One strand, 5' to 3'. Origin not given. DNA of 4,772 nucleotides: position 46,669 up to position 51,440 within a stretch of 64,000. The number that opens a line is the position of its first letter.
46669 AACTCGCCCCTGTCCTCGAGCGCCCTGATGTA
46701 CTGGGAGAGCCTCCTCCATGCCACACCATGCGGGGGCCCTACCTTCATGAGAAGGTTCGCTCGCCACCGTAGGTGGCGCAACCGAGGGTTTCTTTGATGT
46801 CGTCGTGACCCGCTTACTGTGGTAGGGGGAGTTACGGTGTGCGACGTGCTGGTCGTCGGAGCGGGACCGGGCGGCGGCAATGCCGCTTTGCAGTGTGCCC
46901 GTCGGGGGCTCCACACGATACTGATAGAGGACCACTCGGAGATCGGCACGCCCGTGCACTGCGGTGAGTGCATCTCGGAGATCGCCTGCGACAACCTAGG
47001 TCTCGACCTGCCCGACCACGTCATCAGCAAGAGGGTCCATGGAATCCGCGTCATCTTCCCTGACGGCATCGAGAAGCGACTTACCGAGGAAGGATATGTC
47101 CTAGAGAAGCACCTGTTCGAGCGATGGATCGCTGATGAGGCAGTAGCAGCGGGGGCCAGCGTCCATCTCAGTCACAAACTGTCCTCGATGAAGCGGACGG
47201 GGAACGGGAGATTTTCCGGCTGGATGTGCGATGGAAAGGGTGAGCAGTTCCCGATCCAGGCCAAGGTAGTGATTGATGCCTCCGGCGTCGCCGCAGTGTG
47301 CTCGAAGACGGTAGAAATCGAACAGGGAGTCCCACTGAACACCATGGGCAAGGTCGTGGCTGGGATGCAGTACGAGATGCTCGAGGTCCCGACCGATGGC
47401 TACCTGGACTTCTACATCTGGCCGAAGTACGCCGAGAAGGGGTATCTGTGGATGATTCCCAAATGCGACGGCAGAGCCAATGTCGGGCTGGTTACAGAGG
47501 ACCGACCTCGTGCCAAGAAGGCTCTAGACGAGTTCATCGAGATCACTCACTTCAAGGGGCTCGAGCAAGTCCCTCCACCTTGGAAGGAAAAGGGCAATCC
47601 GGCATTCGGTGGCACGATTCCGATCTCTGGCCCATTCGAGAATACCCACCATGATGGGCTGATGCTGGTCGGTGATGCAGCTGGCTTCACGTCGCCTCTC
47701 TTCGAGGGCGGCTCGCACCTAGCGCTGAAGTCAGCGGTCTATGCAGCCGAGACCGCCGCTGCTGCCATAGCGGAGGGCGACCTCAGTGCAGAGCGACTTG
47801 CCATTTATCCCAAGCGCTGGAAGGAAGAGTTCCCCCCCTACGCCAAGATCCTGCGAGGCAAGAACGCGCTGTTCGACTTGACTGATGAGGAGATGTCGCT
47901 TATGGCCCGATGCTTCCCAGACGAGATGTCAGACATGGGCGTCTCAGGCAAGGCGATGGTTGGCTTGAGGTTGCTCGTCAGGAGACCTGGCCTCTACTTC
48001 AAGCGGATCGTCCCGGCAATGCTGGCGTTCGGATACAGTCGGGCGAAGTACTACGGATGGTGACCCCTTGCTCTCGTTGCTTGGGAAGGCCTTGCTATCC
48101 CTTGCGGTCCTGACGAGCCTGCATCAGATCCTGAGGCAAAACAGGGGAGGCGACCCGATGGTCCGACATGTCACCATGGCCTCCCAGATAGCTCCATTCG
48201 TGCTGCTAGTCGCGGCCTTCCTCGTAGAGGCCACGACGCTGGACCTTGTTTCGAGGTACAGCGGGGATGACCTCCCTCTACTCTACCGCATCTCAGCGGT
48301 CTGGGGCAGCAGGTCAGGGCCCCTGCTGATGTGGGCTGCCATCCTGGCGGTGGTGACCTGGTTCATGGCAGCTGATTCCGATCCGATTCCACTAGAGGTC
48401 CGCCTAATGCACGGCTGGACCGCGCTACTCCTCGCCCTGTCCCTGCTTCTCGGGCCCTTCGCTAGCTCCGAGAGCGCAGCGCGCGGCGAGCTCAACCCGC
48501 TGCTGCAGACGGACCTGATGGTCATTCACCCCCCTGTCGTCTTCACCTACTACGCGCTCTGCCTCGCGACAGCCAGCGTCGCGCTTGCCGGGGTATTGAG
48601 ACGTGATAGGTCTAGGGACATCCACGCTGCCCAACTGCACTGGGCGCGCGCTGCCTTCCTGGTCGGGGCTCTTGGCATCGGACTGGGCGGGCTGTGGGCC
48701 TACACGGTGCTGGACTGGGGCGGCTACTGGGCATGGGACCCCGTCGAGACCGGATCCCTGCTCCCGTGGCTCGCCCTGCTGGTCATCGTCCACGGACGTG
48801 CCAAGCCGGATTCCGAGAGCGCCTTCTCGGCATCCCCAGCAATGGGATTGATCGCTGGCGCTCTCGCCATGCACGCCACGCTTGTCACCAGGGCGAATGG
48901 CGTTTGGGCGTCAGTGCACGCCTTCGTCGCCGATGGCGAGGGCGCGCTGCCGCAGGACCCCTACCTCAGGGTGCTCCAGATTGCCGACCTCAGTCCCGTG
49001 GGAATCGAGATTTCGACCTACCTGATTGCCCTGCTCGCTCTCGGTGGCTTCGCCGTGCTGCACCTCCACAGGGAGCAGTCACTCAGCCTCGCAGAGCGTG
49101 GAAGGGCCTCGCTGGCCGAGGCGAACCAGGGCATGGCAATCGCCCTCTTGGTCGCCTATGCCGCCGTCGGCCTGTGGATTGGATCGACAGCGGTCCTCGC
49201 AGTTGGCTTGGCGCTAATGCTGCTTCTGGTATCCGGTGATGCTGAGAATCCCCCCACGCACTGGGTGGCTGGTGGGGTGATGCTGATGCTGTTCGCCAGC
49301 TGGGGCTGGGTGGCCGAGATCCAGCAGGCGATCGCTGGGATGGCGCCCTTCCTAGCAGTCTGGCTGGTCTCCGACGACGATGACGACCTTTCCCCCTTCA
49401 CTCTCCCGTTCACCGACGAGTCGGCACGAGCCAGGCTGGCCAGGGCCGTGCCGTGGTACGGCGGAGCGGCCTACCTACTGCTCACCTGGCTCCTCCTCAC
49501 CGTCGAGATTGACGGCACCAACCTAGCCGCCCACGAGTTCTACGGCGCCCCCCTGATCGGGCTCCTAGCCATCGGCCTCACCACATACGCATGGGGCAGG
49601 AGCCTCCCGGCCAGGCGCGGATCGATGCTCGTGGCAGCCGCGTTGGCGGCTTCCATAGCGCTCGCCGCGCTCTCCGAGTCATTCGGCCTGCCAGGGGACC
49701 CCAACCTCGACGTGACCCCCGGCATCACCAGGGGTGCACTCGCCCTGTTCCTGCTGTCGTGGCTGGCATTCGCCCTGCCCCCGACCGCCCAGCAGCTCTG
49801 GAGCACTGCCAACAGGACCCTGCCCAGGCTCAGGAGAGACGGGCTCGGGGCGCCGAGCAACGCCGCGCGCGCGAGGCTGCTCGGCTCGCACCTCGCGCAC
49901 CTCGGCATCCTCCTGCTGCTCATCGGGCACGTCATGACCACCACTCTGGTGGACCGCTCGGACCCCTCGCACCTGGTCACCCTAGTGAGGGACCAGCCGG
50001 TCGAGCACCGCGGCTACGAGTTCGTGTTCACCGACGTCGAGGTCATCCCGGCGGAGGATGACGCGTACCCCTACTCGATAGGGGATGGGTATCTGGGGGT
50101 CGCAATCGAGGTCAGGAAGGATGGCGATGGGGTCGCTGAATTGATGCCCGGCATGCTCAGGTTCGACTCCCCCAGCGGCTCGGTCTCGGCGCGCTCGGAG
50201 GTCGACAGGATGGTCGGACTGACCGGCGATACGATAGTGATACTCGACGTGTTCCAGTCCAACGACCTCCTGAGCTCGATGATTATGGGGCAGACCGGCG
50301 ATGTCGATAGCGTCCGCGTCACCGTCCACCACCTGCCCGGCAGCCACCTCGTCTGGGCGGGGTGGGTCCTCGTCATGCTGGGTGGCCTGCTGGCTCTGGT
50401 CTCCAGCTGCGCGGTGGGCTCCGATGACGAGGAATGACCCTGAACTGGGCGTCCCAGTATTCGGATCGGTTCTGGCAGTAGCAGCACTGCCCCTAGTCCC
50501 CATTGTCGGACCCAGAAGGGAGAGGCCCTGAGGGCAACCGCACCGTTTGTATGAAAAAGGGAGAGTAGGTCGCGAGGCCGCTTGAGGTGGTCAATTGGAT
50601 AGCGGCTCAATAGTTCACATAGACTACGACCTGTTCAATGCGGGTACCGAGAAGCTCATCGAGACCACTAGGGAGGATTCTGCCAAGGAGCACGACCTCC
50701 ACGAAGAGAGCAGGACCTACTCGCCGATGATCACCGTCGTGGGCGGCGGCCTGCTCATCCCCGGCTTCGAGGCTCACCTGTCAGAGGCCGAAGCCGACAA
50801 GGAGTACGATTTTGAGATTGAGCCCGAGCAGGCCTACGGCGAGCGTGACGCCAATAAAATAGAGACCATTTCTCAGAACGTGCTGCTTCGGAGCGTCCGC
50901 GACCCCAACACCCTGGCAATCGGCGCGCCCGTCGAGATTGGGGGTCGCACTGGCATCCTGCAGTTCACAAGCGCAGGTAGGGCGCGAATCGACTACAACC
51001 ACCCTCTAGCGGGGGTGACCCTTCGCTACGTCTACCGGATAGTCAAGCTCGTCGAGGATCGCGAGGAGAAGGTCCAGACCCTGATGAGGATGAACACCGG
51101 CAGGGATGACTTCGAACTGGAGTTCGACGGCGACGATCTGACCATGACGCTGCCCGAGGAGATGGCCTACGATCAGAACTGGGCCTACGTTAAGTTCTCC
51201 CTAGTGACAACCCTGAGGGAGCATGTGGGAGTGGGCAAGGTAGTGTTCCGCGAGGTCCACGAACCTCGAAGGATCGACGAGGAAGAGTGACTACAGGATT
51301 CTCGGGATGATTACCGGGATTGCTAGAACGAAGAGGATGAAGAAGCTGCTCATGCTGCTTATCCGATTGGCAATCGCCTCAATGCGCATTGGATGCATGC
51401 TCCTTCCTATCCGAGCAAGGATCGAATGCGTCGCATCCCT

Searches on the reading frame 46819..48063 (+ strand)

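Call 67: search_protein_families(library=pfam, proteins=[window:46819-48063:+], max_evalue=0.00001)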
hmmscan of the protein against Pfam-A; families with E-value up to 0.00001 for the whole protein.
window:46819-48063:+ (414 aa): 7 families
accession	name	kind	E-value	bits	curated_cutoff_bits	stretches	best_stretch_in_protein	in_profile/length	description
PF12831.13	FAD_oxidored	-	1.3e-15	58.1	27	1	9-163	1-152/416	FAD dependent oxidoreductase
PF01494.25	FAD_binding_3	-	3.5e-12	46.7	22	1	94-330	96-334/349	FAD binding domain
PF22578.2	GGR_cat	-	4.4e-09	36.5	27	1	182-243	5-71/88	Geranylgeranyl reductase catalytic domain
PF05834.18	Lycopene_cycl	-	3.7e-08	33.3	23.4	1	9-161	1-145/380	Lycopene cyclase protein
PF01266.30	DAO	-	6.1e-08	33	27.9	0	9-43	1-35/353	FAD dependent oxidoreductase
PF00890.30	FAD_binding_2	-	2.7e-06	27.3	20.4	0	9-44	1-36/414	FAD binding domain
PF04820.20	Trp_halogenase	-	3e-06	26.8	21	0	90-320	150-357/458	Tryptophan halogenase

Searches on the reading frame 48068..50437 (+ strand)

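Call 67: search_protein_families(library=pfam, proteins=[window:48068-50437:+], max_evalue=0.00001)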
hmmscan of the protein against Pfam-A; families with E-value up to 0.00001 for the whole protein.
window:48068-50437:+ (789 aa): 2 families
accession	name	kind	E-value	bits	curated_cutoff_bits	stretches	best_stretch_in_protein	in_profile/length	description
PF01578.25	Cytochrom_C_asm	-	2.9e-22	79.8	29.9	1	79-249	1-178/212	Cytochrome C assembly protein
PF16327.10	CcmF_C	-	1.6e-11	44.5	28.7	1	494-778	85-321/323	Cytochrome c-type biogenesis protein CcmF C-terminal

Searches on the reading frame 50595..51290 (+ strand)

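Call 67: search_protein_families(library=pfam, proteins=[window:50595-51290:+], max_evalue=0.00001)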
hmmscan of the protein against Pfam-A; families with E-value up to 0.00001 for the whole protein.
window:50595-51290:+ (231 aa): 1 family
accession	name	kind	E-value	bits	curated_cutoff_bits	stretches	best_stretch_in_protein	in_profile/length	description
PF00254.34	FKBP_C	-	1.4e-06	29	21.1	1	37-89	30-81/94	FKBP-type peptidyl-prolyl cis-trans isomerase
